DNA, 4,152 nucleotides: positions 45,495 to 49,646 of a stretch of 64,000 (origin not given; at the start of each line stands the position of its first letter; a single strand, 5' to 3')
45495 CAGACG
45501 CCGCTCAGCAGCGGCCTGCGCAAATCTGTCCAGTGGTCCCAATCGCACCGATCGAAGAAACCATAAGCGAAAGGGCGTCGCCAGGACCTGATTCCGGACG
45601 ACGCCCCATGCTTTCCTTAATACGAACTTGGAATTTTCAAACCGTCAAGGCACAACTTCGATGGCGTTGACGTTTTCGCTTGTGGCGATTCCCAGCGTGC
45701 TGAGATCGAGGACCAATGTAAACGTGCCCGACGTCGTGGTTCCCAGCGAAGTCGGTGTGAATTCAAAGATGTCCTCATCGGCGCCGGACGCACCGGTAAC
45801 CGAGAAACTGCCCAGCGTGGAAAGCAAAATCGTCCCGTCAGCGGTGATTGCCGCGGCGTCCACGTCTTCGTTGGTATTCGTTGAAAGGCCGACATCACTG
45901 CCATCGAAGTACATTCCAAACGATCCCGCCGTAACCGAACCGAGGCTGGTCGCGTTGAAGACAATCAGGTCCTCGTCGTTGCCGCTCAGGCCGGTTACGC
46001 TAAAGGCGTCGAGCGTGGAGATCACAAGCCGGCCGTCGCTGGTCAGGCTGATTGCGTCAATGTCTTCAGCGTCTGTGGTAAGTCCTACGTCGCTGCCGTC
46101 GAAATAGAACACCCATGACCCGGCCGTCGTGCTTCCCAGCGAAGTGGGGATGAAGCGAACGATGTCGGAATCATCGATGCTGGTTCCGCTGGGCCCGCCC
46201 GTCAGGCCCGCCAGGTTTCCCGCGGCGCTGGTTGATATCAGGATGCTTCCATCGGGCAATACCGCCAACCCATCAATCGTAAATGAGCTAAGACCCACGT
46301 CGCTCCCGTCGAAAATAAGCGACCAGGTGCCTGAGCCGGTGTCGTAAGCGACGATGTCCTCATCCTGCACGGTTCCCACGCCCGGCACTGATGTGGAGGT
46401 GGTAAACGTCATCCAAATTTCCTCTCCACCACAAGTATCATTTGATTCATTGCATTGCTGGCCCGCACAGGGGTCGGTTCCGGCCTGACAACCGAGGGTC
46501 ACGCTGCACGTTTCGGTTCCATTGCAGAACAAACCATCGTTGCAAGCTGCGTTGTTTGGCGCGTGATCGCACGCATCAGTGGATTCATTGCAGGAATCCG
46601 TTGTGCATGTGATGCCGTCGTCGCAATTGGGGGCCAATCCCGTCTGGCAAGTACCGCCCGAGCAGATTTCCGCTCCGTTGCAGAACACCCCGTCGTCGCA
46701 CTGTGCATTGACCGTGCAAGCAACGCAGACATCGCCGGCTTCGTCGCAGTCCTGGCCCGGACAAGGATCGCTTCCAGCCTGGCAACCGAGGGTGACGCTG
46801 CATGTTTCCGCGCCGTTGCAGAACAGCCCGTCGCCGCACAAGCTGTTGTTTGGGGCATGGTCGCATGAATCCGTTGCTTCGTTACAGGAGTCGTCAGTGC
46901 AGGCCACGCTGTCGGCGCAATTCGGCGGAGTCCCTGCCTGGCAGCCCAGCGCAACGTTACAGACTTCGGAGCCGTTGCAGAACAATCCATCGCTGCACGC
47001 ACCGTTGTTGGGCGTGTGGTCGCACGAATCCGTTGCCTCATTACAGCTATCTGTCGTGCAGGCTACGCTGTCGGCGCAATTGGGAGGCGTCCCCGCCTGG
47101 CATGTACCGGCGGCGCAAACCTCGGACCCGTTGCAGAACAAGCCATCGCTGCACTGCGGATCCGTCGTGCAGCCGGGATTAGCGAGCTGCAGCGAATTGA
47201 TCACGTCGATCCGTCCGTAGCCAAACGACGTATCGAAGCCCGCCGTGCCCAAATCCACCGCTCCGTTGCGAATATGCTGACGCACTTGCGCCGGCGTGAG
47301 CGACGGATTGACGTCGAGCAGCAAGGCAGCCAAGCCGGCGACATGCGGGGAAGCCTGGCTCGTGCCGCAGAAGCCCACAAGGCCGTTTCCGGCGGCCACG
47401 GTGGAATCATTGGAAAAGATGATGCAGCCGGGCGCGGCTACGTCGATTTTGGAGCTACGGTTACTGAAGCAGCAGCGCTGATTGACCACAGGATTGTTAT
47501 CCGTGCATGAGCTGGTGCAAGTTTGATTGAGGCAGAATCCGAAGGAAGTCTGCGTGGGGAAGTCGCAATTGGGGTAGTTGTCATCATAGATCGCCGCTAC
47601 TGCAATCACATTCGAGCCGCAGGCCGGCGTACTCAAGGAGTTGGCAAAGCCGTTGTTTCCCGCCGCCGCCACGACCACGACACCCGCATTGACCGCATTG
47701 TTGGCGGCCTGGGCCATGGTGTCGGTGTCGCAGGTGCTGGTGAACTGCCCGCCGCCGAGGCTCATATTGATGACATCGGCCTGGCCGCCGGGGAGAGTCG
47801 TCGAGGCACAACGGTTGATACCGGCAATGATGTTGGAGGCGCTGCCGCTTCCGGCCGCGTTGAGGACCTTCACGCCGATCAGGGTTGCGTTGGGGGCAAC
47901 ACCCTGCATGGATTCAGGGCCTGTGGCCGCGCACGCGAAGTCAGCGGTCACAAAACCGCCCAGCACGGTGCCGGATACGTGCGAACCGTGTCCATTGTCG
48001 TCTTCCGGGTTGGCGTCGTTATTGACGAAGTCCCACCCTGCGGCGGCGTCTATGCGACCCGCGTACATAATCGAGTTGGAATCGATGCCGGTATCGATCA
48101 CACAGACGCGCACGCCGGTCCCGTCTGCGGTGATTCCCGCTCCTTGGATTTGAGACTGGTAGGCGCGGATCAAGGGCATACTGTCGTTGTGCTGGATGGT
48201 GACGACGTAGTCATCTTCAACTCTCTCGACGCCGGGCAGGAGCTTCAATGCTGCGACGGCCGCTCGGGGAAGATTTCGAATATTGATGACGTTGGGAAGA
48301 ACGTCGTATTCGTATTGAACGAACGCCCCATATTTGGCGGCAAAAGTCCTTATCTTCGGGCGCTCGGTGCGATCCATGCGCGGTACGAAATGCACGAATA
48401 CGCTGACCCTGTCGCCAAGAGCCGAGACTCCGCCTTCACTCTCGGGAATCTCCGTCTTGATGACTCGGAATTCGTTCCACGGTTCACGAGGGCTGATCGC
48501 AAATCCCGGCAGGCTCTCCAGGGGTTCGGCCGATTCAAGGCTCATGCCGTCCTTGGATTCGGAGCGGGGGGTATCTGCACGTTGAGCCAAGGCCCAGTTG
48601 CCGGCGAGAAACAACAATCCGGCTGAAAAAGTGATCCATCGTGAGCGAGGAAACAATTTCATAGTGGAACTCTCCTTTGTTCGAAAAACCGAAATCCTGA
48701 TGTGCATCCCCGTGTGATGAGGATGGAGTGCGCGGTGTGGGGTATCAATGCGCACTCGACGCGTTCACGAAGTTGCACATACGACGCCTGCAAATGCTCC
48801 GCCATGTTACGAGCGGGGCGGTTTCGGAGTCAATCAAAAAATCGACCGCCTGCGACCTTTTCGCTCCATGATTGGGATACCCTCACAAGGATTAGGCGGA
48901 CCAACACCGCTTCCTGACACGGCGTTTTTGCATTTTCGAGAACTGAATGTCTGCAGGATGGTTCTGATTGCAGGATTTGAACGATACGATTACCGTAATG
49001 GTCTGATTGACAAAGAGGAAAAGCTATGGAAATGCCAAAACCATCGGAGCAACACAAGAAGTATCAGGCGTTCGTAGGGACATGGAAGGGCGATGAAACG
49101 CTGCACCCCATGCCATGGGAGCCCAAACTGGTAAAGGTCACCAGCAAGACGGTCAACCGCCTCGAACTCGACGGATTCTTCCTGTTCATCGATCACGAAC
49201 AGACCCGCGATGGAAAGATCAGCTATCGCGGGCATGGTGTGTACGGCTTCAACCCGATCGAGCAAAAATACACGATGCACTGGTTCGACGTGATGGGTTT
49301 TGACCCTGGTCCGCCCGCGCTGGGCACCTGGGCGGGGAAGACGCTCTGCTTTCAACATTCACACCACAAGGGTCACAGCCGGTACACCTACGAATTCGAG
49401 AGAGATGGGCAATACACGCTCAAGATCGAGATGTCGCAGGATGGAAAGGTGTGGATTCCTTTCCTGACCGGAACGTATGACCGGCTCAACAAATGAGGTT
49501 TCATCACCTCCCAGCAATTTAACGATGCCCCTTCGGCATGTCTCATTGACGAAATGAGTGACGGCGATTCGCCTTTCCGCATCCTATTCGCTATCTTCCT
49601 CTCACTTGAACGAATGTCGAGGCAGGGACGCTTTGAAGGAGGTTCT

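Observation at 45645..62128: Four giant secreted proteins share Cys-rich stalk modules but carry four different heads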

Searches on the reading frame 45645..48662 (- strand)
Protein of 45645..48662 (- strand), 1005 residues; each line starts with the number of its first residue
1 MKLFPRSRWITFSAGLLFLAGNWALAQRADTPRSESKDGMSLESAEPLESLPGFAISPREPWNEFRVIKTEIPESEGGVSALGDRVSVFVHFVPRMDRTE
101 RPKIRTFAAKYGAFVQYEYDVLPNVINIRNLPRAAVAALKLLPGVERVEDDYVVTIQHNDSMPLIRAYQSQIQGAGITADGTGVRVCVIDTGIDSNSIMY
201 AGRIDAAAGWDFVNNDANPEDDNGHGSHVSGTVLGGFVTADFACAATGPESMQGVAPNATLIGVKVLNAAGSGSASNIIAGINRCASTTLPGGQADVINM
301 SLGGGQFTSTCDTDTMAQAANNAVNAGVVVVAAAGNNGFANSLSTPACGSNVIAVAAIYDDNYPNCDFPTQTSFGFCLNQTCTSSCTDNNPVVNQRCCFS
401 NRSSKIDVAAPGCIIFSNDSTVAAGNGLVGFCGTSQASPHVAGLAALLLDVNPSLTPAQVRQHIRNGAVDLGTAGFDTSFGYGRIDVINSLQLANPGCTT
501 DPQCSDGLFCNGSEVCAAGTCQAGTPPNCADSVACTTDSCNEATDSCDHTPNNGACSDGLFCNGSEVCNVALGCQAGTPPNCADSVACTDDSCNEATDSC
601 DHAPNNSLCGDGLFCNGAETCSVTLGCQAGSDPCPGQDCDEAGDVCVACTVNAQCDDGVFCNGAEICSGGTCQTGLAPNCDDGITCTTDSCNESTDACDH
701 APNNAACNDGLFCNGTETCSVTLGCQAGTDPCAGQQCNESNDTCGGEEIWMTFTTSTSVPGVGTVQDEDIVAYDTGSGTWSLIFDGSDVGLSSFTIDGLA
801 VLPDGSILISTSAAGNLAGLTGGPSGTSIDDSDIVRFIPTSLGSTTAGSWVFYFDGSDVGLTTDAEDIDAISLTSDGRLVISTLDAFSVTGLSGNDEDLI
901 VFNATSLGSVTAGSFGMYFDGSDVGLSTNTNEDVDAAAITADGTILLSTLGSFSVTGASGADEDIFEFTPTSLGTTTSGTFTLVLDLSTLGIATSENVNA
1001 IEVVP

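Call 7: search_protein_families(library=pfam, proteins=[window:45645-48662:-], max_evalue=0.1)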
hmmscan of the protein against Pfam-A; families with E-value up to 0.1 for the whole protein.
window:45645-48662:- (1005 aa): 2 families
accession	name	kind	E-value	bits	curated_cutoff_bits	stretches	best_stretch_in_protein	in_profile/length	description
PF00082.27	Peptidase_S8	-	6.7e-51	173.7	21.8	1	181-483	1-288/288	Subtilase family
PF16372.10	DUF4984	-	0.028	14.6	25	0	852-901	61-107/164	Domain of unknown function (DUF4984)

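Call 8: search_protein_families(library=ncbifam, proteins=[window:45645-48662:-], max_evalue=0.1)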
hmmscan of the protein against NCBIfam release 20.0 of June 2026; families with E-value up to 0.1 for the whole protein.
window:45645-48662:- (1005 aa): 7 families
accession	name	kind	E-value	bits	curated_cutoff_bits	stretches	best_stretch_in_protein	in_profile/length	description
TIGR03921.1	T7SS_mycosin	equivalog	2.7e-38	132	278.75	2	178-364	9-188/353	type VII secretion-associated serine protease mycosin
NF033595.1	denti_PrtP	equivalog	2.4e-16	59.5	300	1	395-492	401-503/606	dentilisin complex serine proteinase subunit PrtP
NF049966.1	QH_SP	equivalog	5.9e-15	55.2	165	1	252-355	50-140/219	subtilisin-like serine protease QhpE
NF040553.1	SGO_0316_fam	subfamily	3.1e-12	45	1400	1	213-339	348-469/1486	SGO_0316/SGO_0317 family LPXTG-anchored serine peptidase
TIGR03895.1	protease_PatA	subfamily_domain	1.6e-05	23.9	421.05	1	283-362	47-123/606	PatA/PatG family cyanobactin maturation protease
NF042956.1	IteS_antiphage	equivalog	0.00025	19.5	900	1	107-337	183-394/747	S8 family anti-phage peptidase IteS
NF040809.1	germ_prot_CspBA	exception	0.00043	18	1250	1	218-341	717-828/1099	bifunctional germination protease/germinant receptor pseudoprotease CspBA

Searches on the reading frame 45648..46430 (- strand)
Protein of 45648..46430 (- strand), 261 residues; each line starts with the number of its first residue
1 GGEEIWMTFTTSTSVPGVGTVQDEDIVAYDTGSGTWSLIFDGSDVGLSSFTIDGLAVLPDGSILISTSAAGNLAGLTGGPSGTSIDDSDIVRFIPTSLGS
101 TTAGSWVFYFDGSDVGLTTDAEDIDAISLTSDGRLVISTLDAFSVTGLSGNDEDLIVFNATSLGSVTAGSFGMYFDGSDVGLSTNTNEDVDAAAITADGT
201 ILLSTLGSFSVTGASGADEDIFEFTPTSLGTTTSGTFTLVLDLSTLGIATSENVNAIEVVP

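Call 62: search_solved_structures(query=window:45648-46430:-, max_evalue=10)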
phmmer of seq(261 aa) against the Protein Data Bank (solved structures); distinct sequences matched with E-value up to 10: 5.
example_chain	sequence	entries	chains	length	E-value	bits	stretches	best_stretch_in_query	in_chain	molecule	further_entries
3lwb_A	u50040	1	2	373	0.075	15.7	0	197-227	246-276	D-alanine--D-alanine ligase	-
3pw3_A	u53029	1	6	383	0.15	14.7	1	23-64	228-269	Aminopeptidase C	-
5wdk_A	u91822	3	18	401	0.16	14.6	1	23-64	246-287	Aminopeptidase C | Aminopeptidase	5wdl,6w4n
9g6k_LV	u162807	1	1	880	0.9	12.1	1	105-218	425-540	mL148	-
1wtj_A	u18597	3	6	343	1.4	11.6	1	195-251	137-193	ureidoglycolate dehydrogenase | delta1-piperideine-2-carboxylate reductase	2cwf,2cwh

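Call 63: find_homologous_proteins(query=window:45648-46430:-, max_evalue=0.001)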
Query seq(261 aa) (261 aa): 982 proteins with E <= 0.001 among 8000 candidates; the best 120 are listed.
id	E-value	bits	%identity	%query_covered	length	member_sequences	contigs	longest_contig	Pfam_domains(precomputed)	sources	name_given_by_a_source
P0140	2.0e-100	353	69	100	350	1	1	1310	-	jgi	jgi:hypothetical protein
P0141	1.5e-96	341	66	100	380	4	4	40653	-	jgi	jgi:hypothetical protein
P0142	4.8e-96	339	68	100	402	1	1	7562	PF18998.7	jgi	jgi:hypothetical protein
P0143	6.6e-96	339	68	97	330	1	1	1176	-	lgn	-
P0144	1.1e-94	335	65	100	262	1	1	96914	-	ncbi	-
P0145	1.3e-94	334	68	98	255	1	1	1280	-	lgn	-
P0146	3.2e-94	333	63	99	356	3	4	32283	-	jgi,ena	-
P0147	4.9e-94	332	54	87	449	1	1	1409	-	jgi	jgi:hypothetical protein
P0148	7.7e-93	328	65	97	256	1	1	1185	-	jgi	jgi:hypothetical protein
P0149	3.8e-92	326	64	100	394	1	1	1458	-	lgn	-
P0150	6.5e-92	325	66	98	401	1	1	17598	PF18998.7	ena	-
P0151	7.2e-92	325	66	97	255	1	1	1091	-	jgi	-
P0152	9.3e-91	322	62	98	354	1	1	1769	PF00526.24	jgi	-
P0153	1.2e-90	321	63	100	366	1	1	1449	-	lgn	-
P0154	2.2e-90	320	65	98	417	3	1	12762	-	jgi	jgi:hypothetical protein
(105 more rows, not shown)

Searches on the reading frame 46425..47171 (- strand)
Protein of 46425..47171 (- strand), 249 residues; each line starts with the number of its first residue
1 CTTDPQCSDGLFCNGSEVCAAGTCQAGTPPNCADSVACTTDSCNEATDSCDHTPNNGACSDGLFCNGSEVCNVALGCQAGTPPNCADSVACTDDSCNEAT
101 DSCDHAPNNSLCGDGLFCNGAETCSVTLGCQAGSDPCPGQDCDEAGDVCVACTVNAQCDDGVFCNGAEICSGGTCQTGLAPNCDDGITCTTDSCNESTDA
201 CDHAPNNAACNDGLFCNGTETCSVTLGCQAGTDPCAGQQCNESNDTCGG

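Call 67: search_protein_families(library=pfam, proteins=[window:46425-47171:-], max_evalue=1)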
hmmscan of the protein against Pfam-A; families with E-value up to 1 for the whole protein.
seq(249 aa): 0 families

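Call 83: search_solved_structures(query=window:46425-47171:-, max_evalue=1)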
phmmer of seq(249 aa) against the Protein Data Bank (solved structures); distinct sequences matched with E-value up to 1: 0.

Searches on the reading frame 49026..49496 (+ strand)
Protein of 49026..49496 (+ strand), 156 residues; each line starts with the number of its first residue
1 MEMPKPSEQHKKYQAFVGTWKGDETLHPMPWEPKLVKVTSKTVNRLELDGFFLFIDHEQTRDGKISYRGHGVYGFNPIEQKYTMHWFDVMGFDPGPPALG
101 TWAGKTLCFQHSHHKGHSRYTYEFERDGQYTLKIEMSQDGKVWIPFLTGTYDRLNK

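Call 18: search_protein_families(library=pfam, proteins=[window:49026-49496:+], max_evalue=0.01)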
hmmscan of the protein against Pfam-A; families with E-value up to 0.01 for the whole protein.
window:49026-49496:+ (156 aa): 1 family
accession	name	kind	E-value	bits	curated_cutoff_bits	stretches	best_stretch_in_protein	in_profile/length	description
PF07617.17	DUF1579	-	2.1e-15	57.4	25.2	1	5-153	1-155/155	Protein of unknown function (DUF1579)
